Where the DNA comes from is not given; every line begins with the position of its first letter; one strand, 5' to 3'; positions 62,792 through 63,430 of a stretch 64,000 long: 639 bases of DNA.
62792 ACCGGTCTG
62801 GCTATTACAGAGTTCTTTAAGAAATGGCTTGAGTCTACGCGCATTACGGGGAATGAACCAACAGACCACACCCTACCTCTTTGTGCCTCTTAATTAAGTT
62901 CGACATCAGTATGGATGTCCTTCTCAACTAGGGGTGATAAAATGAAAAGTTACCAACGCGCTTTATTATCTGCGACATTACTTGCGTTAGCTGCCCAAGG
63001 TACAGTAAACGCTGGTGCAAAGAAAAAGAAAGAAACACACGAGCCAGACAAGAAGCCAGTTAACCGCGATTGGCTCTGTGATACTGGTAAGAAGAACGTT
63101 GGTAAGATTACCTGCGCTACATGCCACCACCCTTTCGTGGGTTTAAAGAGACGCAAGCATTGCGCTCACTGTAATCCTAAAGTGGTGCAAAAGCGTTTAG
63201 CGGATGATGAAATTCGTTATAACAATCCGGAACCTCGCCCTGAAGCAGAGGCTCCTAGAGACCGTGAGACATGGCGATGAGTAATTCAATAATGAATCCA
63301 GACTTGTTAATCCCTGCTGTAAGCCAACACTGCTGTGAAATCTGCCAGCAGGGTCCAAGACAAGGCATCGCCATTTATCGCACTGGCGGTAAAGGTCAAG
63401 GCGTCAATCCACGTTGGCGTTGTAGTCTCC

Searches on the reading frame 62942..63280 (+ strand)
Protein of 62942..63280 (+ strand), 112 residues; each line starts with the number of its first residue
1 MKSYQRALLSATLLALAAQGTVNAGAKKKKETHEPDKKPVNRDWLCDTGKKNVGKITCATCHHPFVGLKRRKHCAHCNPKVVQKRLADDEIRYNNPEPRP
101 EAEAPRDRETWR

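Call 54: find_encoding_contigs(protein=window:62942-63280:+, flank=10000, max_places=1)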
Protein window:62942-63280:+ (112 aa): 6 contigs read that carry it; 1 place shown.
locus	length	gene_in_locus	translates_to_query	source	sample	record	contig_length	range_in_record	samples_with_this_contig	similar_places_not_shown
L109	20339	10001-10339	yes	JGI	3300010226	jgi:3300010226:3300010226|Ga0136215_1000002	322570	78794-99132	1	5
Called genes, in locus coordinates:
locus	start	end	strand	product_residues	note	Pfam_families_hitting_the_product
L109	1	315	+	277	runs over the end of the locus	PF01541:GIY-YIG, PF07460:NUMOD3, PF20987:I-TevI_DNA-bd (weak)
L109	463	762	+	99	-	PF00303:Thymidylat_synt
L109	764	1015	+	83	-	-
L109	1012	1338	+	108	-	-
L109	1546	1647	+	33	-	-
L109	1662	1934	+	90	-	-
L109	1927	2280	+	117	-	-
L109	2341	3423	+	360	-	PF00268:Ribonuc_red_sm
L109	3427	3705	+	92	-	-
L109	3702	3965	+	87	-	-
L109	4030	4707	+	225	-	-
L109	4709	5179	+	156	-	-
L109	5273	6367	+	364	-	PF01467:CTP_transf_like (faint), PF00293:NUDIX (weak)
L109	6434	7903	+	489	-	PF18127:NAMPT_N, PF04095:NAPRTase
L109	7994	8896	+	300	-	PF01145:Band_7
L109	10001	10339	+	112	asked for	-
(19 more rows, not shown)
